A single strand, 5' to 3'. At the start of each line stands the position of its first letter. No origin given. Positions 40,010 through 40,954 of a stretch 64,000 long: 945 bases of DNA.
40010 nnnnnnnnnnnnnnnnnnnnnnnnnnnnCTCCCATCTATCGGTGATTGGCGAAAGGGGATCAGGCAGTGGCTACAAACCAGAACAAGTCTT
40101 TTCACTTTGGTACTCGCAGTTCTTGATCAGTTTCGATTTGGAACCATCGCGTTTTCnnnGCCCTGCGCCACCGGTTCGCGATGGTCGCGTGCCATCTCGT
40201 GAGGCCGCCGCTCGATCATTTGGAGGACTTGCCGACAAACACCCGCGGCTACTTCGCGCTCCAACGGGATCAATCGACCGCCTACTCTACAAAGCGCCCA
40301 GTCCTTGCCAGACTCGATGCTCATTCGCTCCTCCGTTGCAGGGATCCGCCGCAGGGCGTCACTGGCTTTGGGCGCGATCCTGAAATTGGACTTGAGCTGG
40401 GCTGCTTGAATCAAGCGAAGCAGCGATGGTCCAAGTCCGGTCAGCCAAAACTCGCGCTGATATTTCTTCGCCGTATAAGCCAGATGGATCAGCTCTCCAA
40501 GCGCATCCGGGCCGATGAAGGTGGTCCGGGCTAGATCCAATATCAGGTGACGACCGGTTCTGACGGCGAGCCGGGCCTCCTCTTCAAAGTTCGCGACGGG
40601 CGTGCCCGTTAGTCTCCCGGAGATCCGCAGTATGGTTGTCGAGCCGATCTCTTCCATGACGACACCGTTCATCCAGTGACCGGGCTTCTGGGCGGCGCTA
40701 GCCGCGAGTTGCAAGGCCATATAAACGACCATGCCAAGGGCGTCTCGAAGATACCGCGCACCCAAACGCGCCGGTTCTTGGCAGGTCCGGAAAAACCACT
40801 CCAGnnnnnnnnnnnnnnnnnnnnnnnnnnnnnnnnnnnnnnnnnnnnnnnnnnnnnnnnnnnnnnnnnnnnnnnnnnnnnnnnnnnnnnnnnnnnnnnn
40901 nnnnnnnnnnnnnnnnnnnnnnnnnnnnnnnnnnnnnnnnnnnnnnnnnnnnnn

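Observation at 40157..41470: WecB/TagA-family glycosyltransferase carrying a C-terminal STAS domain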

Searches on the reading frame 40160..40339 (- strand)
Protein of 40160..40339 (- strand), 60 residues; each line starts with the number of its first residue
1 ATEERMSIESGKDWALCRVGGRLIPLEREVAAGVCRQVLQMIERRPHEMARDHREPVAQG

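Call 59: search_protein_families(library=pfam, proteins=[window:40160-40339:-], max_evalue=1)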
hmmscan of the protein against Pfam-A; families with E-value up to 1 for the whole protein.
seq(60 aa): 0 families

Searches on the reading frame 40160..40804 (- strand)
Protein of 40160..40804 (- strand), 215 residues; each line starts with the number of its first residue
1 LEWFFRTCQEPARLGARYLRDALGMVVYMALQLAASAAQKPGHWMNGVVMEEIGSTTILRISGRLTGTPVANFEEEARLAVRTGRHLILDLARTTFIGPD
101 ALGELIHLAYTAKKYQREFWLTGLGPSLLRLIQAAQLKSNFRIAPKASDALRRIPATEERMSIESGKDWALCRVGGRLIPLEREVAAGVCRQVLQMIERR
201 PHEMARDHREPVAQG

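Call 24: find_related_loci(query=A1, collection=genome_contigs, flank=6000)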
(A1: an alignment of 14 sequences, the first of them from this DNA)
Query A1 (215 aa) in genome_contigs; peptide patterns used: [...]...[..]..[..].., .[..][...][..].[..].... (x = any residue, [..] = any of these).
61 stretches matched a pattern; 37 encode a relative of the query (tblastn E <= 1e-3); 37 distinct loci.
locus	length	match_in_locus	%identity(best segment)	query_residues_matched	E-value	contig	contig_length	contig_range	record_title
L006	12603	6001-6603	61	1-201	1e-77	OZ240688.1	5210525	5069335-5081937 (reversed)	MAG: Acidisarcina sp. isolate ab5ce9a7-abb0-4da2-9ad1-5af9e9ee1826 genome assembly, chromosome: 1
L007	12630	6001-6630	56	1-210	7e-73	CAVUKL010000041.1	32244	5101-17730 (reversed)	MAG: uncultured Acidobacteriaceae bacterium isolate MFD01716.bin.2.19 genome assembly, contig: contig_53484, whole genom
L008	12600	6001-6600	59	1-200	2e-72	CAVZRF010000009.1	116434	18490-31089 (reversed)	MAG: uncultured Acidobacteriaceae bacterium isolate MFD09671.bin.2.113 genome assembly, contig: contig_27736, whole geno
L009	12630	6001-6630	56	1-210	4e-72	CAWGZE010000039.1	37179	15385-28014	MAG: uncultured Acidobacteriaceae bacterium isolate MFD01716.bin.2.16 genome assembly, contig: contig_53485, whole genom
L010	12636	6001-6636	61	1-205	7e-81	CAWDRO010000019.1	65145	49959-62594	MAG: uncultured Acidobacteriaceae bacterium isolate MFD04463.bin.3.58 genome assembly, contig: contig_68792, whole genom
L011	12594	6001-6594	58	1-198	2e-69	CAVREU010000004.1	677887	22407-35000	MAG: uncultured Acidobacteriaceae bacterium isolate MFD04463.bin.1.10 genome assembly, contig: contig_61200, whole genom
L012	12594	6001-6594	56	1-198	1e-66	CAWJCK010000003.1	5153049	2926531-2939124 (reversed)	MAG: uncultured Acidobacteriaceae bacterium isolate MFD04540.bin.1.82 genome assembly, contig: contig_1841, whole genome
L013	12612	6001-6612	56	1-204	9e-66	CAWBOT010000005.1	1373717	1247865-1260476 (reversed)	MAG: uncultured Acidobacteriaceae bacterium isolate MFD09671.bin.1.122 genome assembly, contig: contig_30724, whole geno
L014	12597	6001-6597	44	1-200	8e-53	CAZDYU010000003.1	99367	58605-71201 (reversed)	MAG TPA_asm: uncultured Terracidiphilus sp. isolate binchicken_co3_239 genome assembly, contig: NODE_505_length_99367_co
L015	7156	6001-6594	44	1-199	2e-51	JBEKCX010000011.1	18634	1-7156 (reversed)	MAG: Terracidiphilus sp. isolate SPRUCE 16 SPRUCE_16_11, whole genome shotgun sequence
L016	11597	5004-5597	43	1-199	2e-51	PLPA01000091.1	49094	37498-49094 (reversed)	MAG: Acidobacteriaceae bacterium isolate bog_399 73.20120700_S3X.17_contig_1546, whole genome shotgun sequence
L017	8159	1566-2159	44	1-200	1e-50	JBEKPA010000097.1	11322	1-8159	MAG: Terracidiphilus sp. isolate SPRUCE 453 SPRUCE_453_97, whole genome shotgun sequence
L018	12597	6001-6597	44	1-200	1e-50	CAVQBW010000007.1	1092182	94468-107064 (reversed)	MAG: uncultured Acidobacteriaceae bacterium isolate MFD01188.bin.1.51 genome assembly, contig: contig_9903, whole genome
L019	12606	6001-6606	42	1-203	1e-50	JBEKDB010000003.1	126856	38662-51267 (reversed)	MAG: Terracidiphilus sp. isolate SPRUCE 173 SPRUCE_173_3, whole genome shotgun sequence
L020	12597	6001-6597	43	1-200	7e-51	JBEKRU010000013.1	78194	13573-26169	MAG: Terracidiphilus sp. isolate SPRUCE 518 SPRUCE_518_13, whole genome shotgun sequence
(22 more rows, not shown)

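Call 31: search_solved_structures(query=A1, max_evalue=1, show_alignments=5)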
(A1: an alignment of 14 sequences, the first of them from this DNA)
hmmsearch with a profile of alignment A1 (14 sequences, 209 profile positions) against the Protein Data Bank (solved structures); distinct sequences matched with E-value up to 1: 11.
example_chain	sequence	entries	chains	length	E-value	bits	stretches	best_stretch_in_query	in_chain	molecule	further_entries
1sbo_A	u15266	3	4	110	2.1e-12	50.4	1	55-149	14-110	Putative anti-sigma factor antagonist TM1442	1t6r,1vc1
4hyl_A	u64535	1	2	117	0.002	21.1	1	55-154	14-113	Stage II sporulation protein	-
1tid_B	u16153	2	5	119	0.0062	19.5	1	47-144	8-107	Anti-sigma F factor antagonist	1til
1auz_A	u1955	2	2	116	0.0079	19.1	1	54-150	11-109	SPOIIAA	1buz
1th8_B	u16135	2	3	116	0.017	18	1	50-144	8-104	Anti-sigma F factor antagonist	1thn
4qtp_A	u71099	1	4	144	0.026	17.4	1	48-153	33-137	Anti-sigma factor antagonist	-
2vy9_A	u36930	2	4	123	0.03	17.2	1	55-131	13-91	ANTI-SIGMA-FACTOR ANTAGONIST | ANTI-SIGMA-FACTOR ANTAGONIST (STAS) DOMAIN PROTEIN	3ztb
3zxn_A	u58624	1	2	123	0.052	16.5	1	55-131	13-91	ANTI-SIGMA-FACTOR ANTAGONIST (STAS) DOMAIN PROTEIN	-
6ki2_A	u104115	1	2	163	0.076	15.9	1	49-132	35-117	Low affinity sulfate transporter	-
7o0i_a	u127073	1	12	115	0.099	15.5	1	47-126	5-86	RsbS, negative regulator of sigma-B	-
8ih8_A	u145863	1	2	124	0.17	14.8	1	54-151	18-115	Anti-sigma-F factor antagonist RsfB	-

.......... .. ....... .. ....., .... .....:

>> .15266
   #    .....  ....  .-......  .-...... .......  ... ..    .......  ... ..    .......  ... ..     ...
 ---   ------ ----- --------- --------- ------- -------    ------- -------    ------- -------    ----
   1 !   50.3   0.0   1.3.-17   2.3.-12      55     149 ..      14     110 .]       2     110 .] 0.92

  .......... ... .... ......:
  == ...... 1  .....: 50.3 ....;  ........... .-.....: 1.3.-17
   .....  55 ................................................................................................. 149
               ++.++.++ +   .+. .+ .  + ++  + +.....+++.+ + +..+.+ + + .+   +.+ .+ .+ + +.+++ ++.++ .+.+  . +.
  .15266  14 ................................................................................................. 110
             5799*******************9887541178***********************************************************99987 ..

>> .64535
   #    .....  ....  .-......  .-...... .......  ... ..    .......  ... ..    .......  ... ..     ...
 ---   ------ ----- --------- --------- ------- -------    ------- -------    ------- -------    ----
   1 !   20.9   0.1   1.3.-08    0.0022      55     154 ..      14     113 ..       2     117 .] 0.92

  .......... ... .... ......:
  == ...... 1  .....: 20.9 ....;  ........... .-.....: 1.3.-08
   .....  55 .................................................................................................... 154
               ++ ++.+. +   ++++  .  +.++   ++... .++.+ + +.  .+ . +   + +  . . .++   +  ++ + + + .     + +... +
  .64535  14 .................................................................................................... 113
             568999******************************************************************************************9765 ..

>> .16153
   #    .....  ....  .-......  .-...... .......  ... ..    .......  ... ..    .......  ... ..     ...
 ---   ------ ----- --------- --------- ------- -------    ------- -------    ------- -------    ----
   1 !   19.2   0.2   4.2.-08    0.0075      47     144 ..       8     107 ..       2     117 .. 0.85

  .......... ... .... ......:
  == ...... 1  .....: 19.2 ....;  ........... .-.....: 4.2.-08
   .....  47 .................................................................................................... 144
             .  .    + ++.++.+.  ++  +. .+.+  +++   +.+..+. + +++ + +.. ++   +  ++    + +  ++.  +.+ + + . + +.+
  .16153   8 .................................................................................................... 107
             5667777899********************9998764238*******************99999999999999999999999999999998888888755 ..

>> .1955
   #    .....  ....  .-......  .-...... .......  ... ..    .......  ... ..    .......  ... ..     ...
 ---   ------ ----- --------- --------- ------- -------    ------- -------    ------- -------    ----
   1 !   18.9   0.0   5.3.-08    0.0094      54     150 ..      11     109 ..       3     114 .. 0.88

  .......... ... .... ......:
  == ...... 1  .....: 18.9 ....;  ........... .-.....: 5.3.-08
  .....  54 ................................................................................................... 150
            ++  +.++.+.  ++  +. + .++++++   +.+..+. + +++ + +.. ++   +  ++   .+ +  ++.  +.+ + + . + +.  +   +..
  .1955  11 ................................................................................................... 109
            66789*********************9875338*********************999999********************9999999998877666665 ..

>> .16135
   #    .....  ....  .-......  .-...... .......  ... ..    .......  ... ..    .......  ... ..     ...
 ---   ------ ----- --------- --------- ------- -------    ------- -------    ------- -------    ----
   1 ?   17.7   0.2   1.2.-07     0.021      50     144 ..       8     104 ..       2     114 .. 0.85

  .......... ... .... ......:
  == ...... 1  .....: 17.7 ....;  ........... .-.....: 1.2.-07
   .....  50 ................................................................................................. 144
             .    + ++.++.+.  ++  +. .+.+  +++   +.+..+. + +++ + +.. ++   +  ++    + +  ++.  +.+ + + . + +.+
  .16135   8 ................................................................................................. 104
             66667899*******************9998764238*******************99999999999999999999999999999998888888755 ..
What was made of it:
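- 40346..40666 (-): STAS domain (residues 269-375 in 437-aa numbering; 253-359 in 421-aa numbering). A clade profile hits TM1442 at E 2e-12, and SpoIIAA (call 31).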
